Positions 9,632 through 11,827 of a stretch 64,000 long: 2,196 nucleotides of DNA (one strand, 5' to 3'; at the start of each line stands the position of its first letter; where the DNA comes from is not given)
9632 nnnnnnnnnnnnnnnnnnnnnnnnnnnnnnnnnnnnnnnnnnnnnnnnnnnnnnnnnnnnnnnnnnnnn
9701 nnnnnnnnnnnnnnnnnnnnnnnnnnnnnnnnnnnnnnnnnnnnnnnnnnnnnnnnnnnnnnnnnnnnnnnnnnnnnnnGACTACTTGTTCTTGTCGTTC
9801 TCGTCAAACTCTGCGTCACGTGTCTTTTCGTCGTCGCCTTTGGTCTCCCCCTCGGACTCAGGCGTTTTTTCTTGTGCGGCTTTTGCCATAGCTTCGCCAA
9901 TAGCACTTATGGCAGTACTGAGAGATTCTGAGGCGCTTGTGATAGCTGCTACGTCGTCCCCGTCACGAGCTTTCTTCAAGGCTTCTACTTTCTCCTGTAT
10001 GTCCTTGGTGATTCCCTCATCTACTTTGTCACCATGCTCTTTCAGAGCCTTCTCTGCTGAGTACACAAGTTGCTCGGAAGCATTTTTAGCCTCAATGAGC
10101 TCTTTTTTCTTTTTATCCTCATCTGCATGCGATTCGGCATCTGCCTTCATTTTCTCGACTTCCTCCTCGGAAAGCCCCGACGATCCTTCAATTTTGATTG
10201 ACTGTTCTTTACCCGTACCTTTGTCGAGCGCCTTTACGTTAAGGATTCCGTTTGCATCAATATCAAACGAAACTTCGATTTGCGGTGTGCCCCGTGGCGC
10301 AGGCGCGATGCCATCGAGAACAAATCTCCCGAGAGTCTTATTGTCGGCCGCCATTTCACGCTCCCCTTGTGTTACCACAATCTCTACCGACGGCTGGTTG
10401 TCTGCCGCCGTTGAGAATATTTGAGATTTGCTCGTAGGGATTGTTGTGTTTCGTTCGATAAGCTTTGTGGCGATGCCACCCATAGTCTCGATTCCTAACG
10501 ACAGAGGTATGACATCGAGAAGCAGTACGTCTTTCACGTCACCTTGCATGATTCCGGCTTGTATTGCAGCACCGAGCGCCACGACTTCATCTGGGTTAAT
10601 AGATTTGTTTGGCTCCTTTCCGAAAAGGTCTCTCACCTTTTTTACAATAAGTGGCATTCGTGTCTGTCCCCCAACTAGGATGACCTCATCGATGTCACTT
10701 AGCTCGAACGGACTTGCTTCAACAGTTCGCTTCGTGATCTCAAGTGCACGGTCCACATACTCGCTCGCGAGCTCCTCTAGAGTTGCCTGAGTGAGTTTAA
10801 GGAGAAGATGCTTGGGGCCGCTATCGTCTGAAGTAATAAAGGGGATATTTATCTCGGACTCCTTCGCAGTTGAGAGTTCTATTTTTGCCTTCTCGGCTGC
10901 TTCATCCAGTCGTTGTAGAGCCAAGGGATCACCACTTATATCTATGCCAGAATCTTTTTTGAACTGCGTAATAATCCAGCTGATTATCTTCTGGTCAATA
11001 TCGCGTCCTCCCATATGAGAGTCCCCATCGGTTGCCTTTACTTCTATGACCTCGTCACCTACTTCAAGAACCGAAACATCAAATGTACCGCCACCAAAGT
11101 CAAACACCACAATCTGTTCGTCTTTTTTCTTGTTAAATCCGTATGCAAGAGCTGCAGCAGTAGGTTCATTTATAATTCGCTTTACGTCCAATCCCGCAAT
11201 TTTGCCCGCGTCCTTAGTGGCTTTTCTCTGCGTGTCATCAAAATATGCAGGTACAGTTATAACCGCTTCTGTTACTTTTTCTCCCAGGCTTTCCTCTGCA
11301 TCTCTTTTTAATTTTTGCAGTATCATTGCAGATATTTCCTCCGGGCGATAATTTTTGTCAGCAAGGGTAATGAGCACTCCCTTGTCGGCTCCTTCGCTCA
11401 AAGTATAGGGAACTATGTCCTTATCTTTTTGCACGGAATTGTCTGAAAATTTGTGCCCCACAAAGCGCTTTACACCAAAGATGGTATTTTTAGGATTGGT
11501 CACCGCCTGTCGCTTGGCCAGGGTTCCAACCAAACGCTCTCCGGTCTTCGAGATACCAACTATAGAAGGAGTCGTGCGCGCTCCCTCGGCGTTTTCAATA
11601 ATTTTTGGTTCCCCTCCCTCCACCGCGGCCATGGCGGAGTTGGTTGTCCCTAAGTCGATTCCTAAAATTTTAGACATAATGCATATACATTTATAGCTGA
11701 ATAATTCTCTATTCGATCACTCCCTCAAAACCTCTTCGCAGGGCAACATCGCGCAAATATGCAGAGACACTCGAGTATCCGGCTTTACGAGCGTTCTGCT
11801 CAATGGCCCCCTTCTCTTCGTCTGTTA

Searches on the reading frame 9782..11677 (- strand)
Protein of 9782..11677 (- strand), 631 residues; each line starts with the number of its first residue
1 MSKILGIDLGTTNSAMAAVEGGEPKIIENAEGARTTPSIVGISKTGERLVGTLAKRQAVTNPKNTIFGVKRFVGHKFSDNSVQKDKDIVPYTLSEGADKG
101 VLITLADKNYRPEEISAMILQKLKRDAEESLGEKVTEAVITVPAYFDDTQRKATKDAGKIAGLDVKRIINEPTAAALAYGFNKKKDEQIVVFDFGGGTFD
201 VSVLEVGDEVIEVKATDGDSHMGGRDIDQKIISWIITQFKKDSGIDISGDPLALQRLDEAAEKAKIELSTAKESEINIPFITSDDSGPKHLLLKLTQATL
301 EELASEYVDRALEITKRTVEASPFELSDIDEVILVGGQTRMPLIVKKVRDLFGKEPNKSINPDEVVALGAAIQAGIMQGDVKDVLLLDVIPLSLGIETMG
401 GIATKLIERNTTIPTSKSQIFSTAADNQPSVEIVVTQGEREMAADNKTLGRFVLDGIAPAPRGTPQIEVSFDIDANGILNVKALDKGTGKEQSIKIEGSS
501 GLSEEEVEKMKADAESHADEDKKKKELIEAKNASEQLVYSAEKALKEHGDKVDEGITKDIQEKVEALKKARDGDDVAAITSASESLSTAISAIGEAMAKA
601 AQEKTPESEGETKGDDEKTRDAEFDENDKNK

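Call 3: search_protein_families(library=pfam, proteins=[window:9782-11677:-], max_evalue=1)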
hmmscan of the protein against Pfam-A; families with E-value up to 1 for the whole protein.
window:9782-11677:- (631 aa): 6 families
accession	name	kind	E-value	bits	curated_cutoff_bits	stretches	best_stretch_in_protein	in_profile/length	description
PF00012.26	HSP70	-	3.4e-243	808.7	20.6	1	4-598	1-598/599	Hsp70 protein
PF06723.19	MreB_Mbl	-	7.8e-17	61.5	27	1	117-372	75-317/327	MreB/Mbl protein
PF02782.22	FGGY_C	-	0.0005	20.3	27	1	292-376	120-196/198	FGGY family of carbohydrate kinases, C-terminal domain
PF01968.24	Hydantoinase_A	-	0.037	13.7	22.9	1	161-209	51-101/291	Hydantoinase/oxoprolinase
PF21523.3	ParM_N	-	0.42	11.1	27.4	1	185-266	3-80/159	Plasmid segregation protein ParM, C-terminal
PF24430.1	DUF7553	-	0.71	10.9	27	0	513-587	15-80/85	Family of unknown function (DUF7553)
